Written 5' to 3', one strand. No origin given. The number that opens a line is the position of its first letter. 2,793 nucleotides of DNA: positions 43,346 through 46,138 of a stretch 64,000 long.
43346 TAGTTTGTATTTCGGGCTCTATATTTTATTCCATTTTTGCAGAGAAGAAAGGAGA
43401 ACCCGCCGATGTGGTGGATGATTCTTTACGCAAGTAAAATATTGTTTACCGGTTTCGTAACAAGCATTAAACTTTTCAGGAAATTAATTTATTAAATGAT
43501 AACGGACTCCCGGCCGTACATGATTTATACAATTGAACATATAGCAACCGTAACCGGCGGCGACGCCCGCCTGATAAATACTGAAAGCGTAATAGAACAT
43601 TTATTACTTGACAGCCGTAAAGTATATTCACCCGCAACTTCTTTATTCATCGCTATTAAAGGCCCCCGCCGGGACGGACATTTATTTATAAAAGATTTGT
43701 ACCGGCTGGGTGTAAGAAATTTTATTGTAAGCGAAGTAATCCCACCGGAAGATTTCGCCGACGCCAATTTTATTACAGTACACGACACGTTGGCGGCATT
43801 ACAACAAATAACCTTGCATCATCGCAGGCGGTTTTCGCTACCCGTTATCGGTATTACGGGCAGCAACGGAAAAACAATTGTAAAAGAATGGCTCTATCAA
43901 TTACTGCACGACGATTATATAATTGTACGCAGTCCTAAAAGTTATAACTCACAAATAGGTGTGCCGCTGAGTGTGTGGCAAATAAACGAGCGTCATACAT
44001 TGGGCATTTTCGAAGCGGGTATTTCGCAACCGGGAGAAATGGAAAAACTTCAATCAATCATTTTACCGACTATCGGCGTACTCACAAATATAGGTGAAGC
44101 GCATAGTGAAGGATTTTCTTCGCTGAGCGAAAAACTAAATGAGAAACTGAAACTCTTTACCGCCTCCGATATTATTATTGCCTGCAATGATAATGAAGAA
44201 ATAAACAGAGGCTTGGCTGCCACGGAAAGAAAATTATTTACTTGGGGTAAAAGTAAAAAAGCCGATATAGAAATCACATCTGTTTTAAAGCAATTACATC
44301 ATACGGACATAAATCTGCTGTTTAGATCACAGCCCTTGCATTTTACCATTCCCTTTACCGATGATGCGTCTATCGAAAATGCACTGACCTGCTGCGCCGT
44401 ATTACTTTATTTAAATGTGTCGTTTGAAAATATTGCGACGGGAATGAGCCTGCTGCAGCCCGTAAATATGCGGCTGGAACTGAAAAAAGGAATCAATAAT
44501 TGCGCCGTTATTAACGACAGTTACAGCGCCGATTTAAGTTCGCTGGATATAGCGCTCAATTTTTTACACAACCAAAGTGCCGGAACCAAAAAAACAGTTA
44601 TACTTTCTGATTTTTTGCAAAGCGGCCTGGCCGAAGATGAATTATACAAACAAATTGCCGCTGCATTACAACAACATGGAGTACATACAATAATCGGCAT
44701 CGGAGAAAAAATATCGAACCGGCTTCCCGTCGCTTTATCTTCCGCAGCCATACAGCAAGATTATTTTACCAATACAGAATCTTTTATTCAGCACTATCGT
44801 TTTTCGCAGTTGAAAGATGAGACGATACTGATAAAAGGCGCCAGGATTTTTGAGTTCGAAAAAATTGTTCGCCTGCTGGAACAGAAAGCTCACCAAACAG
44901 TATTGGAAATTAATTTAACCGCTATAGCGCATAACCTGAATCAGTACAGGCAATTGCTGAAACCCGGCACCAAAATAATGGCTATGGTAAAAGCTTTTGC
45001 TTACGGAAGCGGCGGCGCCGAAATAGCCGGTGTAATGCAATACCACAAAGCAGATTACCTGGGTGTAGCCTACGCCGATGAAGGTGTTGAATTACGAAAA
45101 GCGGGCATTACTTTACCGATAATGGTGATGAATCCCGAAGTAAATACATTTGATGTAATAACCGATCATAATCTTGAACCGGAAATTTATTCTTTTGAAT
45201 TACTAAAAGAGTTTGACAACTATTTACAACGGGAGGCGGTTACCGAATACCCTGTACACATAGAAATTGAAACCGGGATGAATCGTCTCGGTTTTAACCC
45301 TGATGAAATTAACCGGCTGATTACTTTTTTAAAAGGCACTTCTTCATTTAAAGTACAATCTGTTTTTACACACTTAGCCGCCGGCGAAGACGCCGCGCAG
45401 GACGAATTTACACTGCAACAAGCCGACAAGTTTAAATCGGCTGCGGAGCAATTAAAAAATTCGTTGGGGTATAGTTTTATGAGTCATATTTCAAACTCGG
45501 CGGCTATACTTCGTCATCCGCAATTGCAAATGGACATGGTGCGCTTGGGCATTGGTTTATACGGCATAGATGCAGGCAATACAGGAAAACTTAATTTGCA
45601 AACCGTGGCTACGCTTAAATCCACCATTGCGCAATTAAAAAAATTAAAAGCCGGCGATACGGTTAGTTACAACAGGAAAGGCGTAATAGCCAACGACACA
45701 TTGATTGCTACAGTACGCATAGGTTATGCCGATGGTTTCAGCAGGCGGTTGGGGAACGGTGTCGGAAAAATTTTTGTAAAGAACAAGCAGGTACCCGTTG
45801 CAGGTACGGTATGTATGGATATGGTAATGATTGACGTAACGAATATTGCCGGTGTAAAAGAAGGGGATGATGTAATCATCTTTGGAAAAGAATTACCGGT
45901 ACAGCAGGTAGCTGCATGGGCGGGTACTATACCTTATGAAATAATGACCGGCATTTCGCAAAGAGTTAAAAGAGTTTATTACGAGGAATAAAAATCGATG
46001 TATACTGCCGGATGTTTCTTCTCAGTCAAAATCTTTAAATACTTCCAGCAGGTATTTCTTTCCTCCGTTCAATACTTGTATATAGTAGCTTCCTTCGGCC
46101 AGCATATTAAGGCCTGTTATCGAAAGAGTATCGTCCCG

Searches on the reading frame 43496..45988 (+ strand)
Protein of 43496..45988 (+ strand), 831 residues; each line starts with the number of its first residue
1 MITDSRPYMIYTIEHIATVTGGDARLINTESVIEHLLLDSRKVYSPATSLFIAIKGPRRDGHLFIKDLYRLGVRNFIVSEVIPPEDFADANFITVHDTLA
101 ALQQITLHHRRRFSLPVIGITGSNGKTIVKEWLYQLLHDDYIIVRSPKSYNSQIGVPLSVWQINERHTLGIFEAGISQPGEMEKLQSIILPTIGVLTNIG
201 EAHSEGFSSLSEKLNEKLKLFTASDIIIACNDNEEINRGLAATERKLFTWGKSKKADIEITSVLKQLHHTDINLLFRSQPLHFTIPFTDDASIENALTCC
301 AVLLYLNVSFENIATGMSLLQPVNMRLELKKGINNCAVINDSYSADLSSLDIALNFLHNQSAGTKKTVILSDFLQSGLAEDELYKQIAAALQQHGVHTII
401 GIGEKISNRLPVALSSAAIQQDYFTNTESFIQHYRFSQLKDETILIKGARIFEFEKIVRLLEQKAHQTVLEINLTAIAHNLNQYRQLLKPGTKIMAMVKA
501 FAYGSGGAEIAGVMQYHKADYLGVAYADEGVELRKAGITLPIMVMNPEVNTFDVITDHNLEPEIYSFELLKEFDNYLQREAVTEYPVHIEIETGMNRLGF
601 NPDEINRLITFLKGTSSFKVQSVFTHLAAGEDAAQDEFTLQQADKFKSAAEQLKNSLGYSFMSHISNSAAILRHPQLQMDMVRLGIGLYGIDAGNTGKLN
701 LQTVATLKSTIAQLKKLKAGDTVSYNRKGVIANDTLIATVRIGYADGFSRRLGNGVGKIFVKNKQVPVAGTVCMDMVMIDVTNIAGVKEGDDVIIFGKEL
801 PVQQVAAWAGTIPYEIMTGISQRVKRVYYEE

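Call 127: list_cluster_members(proteins=[window:43496-45988:+, window:57311-60748:+, window:48112-50238:+, window:10332-11645:+])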
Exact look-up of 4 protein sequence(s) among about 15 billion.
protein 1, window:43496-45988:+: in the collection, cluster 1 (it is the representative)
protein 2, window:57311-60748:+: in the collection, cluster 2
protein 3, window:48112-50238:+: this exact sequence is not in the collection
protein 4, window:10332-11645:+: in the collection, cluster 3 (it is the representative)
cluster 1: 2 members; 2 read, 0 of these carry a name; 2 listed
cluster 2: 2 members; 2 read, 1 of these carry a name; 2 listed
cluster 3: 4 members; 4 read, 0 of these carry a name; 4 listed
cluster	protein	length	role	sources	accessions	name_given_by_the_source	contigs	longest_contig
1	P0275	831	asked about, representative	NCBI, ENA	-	-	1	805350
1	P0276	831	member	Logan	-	-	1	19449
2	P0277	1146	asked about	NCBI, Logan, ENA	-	-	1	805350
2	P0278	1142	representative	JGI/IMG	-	trimeric autotransporter adhesin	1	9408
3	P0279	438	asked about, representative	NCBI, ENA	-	-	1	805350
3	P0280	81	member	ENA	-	-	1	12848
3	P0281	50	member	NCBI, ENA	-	-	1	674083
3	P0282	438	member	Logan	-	-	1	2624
